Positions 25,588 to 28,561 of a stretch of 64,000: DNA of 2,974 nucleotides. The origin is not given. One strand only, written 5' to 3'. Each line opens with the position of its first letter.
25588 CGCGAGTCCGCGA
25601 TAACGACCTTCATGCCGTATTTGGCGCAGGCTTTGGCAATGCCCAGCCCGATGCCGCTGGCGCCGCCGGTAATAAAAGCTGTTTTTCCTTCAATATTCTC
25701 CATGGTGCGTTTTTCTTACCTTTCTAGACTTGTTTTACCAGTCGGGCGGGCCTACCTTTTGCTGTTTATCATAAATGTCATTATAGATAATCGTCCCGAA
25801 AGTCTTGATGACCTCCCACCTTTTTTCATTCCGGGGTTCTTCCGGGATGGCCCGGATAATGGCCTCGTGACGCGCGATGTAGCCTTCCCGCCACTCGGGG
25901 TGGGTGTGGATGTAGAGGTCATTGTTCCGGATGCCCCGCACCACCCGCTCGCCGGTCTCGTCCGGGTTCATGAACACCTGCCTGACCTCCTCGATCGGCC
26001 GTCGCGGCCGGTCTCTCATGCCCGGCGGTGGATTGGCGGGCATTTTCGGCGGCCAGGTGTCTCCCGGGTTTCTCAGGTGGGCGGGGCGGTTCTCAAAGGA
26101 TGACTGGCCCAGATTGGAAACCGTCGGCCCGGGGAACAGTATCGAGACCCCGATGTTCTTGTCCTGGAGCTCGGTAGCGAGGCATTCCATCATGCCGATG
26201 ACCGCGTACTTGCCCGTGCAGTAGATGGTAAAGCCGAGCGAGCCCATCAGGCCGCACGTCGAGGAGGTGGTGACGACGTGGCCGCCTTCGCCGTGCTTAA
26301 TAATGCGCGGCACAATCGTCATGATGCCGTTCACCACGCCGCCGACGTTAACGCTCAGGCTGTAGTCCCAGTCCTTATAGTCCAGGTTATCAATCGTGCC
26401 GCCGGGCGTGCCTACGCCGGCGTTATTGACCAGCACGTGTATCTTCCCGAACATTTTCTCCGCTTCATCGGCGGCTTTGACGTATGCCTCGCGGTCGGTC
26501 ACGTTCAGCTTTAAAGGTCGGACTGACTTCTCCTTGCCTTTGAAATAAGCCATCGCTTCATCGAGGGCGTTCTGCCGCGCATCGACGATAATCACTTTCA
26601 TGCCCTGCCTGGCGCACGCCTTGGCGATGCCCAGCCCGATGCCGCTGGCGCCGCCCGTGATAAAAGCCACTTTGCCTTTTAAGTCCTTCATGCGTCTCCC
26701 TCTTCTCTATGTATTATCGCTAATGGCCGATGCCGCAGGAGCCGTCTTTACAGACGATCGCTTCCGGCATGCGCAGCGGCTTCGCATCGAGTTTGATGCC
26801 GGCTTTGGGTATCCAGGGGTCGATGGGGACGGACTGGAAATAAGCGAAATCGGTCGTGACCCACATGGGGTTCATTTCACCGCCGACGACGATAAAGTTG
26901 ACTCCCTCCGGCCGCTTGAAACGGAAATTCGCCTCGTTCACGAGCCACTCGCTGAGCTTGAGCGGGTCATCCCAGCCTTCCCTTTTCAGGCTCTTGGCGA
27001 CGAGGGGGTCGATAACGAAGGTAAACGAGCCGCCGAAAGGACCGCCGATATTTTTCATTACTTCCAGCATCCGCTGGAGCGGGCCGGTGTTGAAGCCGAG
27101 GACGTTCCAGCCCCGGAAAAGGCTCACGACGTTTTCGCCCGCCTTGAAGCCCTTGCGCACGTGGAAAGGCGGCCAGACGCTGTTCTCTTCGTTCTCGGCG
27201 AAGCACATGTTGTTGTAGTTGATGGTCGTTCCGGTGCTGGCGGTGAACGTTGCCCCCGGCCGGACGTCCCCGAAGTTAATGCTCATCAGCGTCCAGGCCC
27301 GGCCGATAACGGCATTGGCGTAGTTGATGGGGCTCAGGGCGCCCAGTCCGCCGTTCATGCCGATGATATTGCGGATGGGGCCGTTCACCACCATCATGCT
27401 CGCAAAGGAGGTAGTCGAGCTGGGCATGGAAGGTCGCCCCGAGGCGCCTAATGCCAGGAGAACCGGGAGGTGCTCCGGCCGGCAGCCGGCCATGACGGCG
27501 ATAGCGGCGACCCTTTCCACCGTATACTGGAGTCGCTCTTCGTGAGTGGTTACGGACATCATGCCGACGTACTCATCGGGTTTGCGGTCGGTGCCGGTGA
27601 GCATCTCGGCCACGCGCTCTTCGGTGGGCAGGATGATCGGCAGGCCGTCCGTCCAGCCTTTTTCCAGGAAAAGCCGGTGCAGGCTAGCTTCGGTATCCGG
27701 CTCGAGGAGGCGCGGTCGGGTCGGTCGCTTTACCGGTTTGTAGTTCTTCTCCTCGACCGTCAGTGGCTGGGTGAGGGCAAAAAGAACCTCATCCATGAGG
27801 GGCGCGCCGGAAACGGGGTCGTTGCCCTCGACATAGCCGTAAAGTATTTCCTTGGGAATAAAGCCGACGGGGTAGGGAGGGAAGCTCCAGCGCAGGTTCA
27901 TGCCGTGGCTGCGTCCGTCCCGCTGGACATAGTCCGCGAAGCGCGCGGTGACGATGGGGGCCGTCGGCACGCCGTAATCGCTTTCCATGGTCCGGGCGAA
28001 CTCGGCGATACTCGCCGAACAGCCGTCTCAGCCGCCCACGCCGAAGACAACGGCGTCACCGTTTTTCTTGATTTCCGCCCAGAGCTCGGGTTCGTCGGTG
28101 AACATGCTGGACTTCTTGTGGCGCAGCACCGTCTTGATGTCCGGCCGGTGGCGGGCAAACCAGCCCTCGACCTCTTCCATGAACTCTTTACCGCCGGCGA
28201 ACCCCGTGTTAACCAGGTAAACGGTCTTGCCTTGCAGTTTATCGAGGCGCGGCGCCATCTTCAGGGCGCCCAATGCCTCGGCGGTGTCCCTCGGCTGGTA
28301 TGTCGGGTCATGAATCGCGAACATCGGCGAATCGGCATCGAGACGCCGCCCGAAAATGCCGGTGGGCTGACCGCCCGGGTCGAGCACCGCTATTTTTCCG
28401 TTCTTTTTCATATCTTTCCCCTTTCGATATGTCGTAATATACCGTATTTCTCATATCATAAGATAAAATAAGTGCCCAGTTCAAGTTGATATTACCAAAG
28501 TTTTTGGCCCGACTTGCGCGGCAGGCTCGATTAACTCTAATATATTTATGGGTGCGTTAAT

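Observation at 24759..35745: Uncharacterised acyl/aryl-CoA module: BCR-type four-subunit enzyme, heteromeric CoA-transferase, twin extended SDRs and the UxxC protein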

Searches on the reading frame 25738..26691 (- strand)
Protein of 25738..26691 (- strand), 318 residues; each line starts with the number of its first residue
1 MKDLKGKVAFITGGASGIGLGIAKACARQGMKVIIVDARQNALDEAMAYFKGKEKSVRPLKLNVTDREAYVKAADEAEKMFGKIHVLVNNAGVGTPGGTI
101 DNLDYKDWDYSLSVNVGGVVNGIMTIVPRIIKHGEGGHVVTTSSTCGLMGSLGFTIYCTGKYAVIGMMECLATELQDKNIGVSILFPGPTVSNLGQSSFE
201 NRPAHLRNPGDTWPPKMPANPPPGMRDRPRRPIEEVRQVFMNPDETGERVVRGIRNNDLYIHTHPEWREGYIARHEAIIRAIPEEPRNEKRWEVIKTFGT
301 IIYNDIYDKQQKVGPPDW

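Call 5: search_protein_families(library=pfam, proteins=[window:25738-26691:-], max_evalue=0.01)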
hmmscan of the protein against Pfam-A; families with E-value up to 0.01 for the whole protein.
window:25738-26691:- (318 aa): 5 families
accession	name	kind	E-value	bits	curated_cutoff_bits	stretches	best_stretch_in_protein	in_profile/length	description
PF00106.31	adh_short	-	4e-48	163.9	26.6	1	7-201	1-193/195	short chain dehydrogenase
PF13561.12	adh_short_C2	-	1.3e-33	117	27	1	15-196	3-182/236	Enoyl-(Acyl carrier protein) reductase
PF08659.16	KR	-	8.1e-14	52.4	22.6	1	10-162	4-154/180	KR domain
PF02737.24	3HCDH_N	-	6.2e-05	23.4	22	1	14-71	6-64/180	3-hydroxyacyl-CoA dehydrogenase, NAD binding domain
PF01370.27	Epimerase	-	0.006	16.5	20.9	1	10-101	2-82/240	NAD dependent epimerase/dehydratase family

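Call 6: search_protein_families(library=ncbifam, proteins=[window:25738-26691:-], max_evalue=0.001)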
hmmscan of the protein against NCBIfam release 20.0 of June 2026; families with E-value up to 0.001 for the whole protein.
window:25738-26691:- (318 aa): 222 families (the best 25 are shown)
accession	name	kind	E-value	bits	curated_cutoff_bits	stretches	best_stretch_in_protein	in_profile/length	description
NF004843.0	PRK06194.1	equivalog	1.4e-59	201.9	308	1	1-281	1-272/295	hypothetical protein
NF004514.1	PRK05855.1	equivalog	8.9e-43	146.7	455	1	2-193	309-499/578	SDR family oxidoreductase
NF005878.0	PRK07825.1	subfamily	8.5e-41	140.1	287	1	2-194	5-191/278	short chain dehydrogenase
NF005881.0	PRK07832.1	equivalog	3.1e-40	138.2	296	1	2-190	5-193/287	SDR family oxidoreductase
NF004529.0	PRK05876.1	equivalog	4.8e-40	137.8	338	1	1-198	1-197/275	short chain dehydrogenase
NF005559.1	PRK07231.1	subfamily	1e-39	136.6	215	1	4-200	2-196/249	glucose 1-dehydrogenase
NF009466.0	PRK12826.1-2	subfamily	1.1e-37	129.9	222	1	7-201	4-198/248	3-oxoacyl-ACP reductase FabG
NF006080.0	PRK08226.1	equivalog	2.3e-37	128.9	356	1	1-190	1-188/263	SDR family oxidoreductase UcpA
NF004198.0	PRK05653.1-3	equivalog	2.8e-37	128.5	296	1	2-191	3-190/248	3-oxoacyl-ACP reductase FabG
NF004526.0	PRK05872.1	subfamily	4.4e-37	127.8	276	1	2-188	6-188/297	short-chain dehydrogenase/reductase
TIGR03971.1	SDR_subfam_1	subfamily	9.4e-37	126.8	300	1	4-196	1-204/271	mycofactocin-coupled SDR family oxidoreductase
NF004196.0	PRK05650.1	equivalog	2.2e-36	125.4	297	1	9-203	5-197/272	SDR family oxidoreductase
NF005806.0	PRK07666.1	equivalog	5.9e-36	123.9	286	1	1-193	2-192/239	3-ketoacyl-ACP reductase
NF052558.1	MBtsdlDhBudC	equivalog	8e-36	123.9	270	1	5-201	2-193/250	meso-2,3-butanediol dehydrogenase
NF005594.0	PRK07326.1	equivalog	2.5e-35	122.2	271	1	2-196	2-192/237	SDR family oxidoreductase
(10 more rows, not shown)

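Call 35: search_solved_structures(query=window:25738-26691:-, max_evalue=1e-25)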
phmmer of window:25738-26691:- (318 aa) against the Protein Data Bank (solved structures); distinct sequences matched with E-value up to 1e-25: 8.
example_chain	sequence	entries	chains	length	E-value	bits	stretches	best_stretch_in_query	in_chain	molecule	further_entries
4ya6_A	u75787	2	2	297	4.6e-63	216.4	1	1-282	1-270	C alpha-dehydrogenase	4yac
4yae_A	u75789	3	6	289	4.5e-56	193.5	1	3-285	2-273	C alpha-dehydrogenase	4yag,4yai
4y98_A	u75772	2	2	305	5.1e-49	170.3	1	1-285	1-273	C alpha-dehydrogenase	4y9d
3ioy_A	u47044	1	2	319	2.5e-47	164.7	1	1-287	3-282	Short-chain dehydrogenase/reductase SDR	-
3tjr_A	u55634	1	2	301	4.8e-35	124.4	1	4-284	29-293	short chain dehydrogenase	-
5ig2_A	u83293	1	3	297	1.2e-30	109.9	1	3-286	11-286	Short-chain dehydrogenase/reductase SDR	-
2et6_A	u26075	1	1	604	5e-29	104.6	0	3-189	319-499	(3R)-hydroxyacyl-CoA dehydrogenase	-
4nbu_A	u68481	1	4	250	7.6e-27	97.4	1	2-192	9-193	3-oxoacyl-(Acyl-carrier-protein) reductase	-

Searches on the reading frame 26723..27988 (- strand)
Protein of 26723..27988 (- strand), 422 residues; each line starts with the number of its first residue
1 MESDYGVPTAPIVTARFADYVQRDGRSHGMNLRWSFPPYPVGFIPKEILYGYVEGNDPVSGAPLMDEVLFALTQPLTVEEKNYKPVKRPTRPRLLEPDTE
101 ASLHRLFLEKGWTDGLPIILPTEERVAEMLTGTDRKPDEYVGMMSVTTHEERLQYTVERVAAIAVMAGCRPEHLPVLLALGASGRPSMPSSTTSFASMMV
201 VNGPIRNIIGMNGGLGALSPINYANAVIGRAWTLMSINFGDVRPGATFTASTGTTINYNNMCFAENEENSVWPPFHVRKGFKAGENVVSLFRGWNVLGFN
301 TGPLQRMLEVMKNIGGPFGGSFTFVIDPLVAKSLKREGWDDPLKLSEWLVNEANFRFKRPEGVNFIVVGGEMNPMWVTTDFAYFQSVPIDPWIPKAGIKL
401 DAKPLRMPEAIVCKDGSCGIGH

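Call 5: search_protein_families(library=pfam, proteins=[window:26723-27988:-], max_evalue=0.01)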
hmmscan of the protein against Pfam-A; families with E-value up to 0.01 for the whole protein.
window:26723-27988:- (422 aa): 0 families

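Call 6: search_protein_families(library=ncbifam, proteins=[window:26723-27988:-], max_evalue=0.001)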
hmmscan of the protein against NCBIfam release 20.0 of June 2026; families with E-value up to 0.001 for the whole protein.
window:26723-27988:- (422 aa): 0 families

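Call 26: search_solved_structures(query=window:26723-27988:-, max_evalue=1)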
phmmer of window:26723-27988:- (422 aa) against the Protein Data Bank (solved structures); distinct sequences matched with E-value up to 1: 0.
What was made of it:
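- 26720..28411 (-): UGSC-family selenoprotein. The N-terminal alpha/beta UGSC domain carries GVGG-U-DGC and is fused to a ~420-aa conserved domain with no Pfam model and no solved relative. C-terminal domain: no PDB sequence hit (call 26).
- Tried and rejected: Nothing was found (call 26).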

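Call 27: find_homologous_proteins(query=window:26723-27988:-)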
Query window:26723-27988:- (422 aa): 5919 proteins with E <= 0.001 among 8000 candidates; the best 120 are listed.
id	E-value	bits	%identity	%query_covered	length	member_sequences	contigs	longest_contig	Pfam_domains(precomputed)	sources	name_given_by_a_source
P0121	8.2e-259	877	89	100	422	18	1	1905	-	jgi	-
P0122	5.9e-253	858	86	100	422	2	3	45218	-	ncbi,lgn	-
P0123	6.8e-252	854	87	100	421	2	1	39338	-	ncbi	-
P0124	4.9e-251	851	86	98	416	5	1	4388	-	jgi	jgi:hypothetical protein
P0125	5.1e-250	848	85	100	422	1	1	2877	-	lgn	-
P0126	5.0e-249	845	85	100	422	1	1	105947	-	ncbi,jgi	ncbi:MAG: hypothetical protein WC370_03180 [Dehalococcoidales bacterium]|jgi:hypothetical protein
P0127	1.4e-248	843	84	100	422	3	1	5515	-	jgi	jgi:hypothetical protein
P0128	2.1e-248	843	85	98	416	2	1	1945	-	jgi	jgi:hypothetical protein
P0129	8.5e-248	841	85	98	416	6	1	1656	-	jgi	jgi:hypothetical protein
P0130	7.8e-247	838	85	100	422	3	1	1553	-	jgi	jgi:hypothetical protein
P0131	2.3e-246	836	85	100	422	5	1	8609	-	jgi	jgi:hypothetical protein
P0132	4.3e-246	835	84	100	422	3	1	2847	-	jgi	jgi:hypothetical protein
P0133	5.0e-246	835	84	100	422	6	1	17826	-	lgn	-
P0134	1.2e-245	834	87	99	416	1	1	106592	-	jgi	jgi:hypothetical protein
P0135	2.4e-245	833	84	100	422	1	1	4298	-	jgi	-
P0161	2.8e-238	809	81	100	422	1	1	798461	-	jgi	jgi:hypothetical protein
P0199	3.9e-225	766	77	100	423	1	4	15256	-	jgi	jgi:hypothetical protein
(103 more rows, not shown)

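Call 41: search_protein_representatives(protein=window:26723-27988:-)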
Query: 422 residues. Proteins with E-value up to 0.001 (for the whole library): 3891; up to 1e-10: 2212; up to 1e-30: 299. The best 150 are listed.
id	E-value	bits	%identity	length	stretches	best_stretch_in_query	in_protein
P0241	2.2e-181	620.3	64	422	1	1-421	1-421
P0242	2.3e-108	379.6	64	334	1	1-264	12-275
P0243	3.3e-92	326.4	54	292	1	5-288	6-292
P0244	5.5e-92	325.6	47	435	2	6-352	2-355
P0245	1.1e-91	324.6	49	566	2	5-352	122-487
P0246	1.7e-91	324.0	47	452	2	6-352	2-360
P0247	7.1e-89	315.4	68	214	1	211-420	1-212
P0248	1.9e-84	300.8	47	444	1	1-355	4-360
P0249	3.7e-84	299.8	46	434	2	5-351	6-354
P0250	2.5e-83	297.1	45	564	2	4-351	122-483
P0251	2.3e-79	284.0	45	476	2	6-353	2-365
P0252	4.5e-79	283.1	54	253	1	46-293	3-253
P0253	4.3e-78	279.8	46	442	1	20-357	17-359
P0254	4.4e-77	276.5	46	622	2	4-335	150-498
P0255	5.3e-76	273.0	42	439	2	5-352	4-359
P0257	1.1e-74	268.6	44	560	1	1-359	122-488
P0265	3.6e-69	250.5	44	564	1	1-351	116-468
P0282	6.0e-58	213.5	44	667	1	7-351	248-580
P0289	9.1e-53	196.4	38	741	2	103-301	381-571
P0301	8.0e-49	183.4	39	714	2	113-298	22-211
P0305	8.6e-47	176.7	41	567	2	64-339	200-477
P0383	4.0e-36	141.6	34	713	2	93-293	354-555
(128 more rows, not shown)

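Call 42: search_protein_families(library=pfam, proteins=[P0245, P0250, P0257, P0254, P0282, P0289, P0301, P0265, P0305, P0383], max_evalue=0.01)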
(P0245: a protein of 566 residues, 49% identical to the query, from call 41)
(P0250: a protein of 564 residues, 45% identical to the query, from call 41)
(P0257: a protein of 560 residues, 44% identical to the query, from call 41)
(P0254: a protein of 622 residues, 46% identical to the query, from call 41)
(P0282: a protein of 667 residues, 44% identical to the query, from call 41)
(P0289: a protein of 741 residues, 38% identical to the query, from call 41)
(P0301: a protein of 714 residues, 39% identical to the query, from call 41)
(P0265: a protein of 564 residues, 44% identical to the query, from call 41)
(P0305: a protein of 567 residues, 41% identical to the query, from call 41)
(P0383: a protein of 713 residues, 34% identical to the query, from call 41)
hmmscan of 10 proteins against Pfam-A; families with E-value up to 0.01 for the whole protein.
P0245 (566 aa): 1 family
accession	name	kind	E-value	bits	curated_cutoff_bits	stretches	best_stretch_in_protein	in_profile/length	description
PF24696.1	UGSC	-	7.3e-14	52.7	25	1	14-164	2-152/172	UGSC family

P0250 (564 aa): 1 family
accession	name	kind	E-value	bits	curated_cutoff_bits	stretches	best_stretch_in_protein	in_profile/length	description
PF24696.1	UGSC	-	7.3e-14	52.7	25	1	16-162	2-150/172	UGSC family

P0257 (560 aa): 1 family
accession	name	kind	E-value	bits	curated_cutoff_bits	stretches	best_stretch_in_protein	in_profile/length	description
PF24696.1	UGSC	-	3.7e-22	79.7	25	1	17-176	2-160/172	UGSC family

P0254 (622 aa): 1 family
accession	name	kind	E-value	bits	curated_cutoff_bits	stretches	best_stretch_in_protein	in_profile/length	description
PF24696.1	UGSC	-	1.1e-10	42.4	25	1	45-199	2-158/172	UGSC family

P0282 (667 aa): 1 family
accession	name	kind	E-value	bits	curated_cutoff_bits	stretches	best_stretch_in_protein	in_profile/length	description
PF24696.1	UGSC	-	4.1e-18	66.6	25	1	149-289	13-153/172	UGSC family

P0289 (741 aa): 0 families

P0301 (714 aa): 0 families

P0265 (564 aa): 1 family
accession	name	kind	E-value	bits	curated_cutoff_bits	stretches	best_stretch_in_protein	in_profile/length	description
PF24696.1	UGSC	-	4.2e-18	66.5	25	1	5-170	2-160/172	UGSC family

P0305 (567 aa): 2 families
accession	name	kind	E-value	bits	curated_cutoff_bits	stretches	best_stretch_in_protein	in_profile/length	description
PF24696.1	UGSC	-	2.3e-13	51.1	25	1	43-212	3-170/172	UGSC family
PF04505.17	CD225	-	0.00016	22.2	27.1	1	4-33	4-33/68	Interferon-induced transmembrane protein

P0383 (713 aa): 0 families

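Call 93: find_encoding_contigs(protein=P0199, flank=10000, max_places=2)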
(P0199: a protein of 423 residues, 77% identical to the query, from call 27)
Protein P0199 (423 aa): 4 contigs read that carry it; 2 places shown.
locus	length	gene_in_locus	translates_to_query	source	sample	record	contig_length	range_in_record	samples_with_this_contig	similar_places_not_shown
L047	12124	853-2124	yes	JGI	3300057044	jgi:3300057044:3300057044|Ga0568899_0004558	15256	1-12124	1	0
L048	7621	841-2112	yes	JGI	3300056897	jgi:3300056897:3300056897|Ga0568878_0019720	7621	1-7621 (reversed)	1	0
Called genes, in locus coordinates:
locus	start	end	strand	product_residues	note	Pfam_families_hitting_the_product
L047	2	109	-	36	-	?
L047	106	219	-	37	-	-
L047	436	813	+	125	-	PF24696:UGSC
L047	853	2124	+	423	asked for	-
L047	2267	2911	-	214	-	PF02607:B12-binding_2, PF02310:B12-binding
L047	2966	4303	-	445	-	PF01208:URO-D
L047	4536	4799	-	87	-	-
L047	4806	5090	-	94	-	-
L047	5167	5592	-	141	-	PF07366:SnoaL, PF12680:SnoaL_2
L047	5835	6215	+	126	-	-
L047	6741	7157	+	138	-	-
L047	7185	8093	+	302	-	PF13237:Fer4_10 (faint), PF00037:Fer4 (weak), PF12837:Fer4_6 (weak), PF14697:Fer4_21 (weak), PF12838:Fer4_7, PF13187:Fer4_9 (weak), PF04055:Radical_SAM, PF13353:Fer4_12 (weak), +1 more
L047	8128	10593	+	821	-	PF02901:PFL-like, PF01228:Gly_radical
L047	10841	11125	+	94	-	-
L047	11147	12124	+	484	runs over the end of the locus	-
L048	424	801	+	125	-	PF24696:UGSC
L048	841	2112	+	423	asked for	-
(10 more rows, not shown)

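Call 94: find_encoding_contigs(protein=P0161, flank=10000, max_places=1)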
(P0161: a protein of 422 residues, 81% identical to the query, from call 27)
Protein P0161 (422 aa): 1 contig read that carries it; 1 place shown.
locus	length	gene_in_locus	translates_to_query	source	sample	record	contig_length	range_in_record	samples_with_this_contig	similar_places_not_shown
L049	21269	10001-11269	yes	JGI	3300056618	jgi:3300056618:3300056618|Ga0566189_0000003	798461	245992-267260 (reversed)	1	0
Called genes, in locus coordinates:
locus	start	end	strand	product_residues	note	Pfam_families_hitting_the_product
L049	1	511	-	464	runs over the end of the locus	PF16656:Pur_ac_phosph_N (faint), PF00149:Metallophos, PF12850:Metallophos_2 (weak)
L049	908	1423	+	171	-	PF00881:Nitroreductase, PF14512:TM1586_NiRdase (weak)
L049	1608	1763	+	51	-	-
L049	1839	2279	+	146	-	-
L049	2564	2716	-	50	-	-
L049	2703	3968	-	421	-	PF01208:URO-D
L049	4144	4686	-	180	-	PF14512:TM1586_NiRdase (faint), PF00881:Nitroreductase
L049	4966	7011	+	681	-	PF00384:Molybdopterin, PF01568:Molydop_binding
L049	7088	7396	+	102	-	-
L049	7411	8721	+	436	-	PF02771:Acyl-CoA_dh_N, PF02770:Acyl-CoA_dh_M, PF00441:Acyl-CoA_dh_1, PF08028:Acyl-CoA_dh_2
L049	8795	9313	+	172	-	-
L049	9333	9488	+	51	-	-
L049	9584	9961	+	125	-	PF24696:UGSC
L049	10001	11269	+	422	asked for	-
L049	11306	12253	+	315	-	PF00106:adh_short, PF08659:KR, PF13561:adh_short_C2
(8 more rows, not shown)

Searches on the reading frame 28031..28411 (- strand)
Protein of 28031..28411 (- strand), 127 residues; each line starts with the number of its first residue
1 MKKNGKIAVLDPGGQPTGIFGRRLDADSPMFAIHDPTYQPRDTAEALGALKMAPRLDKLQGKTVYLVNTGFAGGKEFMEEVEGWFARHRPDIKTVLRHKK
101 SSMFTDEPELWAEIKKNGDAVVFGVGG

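Call 5: search_protein_families(library=pfam, proteins=[window:28031-28411:-], max_evalue=0.01)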
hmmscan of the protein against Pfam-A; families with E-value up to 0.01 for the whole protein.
window:28031-28411:- (127 aa): 1 family
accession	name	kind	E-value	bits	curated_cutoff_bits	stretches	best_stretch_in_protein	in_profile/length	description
PF24696.1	UGSC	-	3.5e-09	37.4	25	1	33-126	2-91/172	UGSC family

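Call 6: search_protein_families(library=ncbifam, proteins=[window:28031-28411:-], max_evalue=0.001)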
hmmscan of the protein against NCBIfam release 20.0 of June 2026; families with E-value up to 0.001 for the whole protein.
window:28031-28411:- (127 aa): 0 families
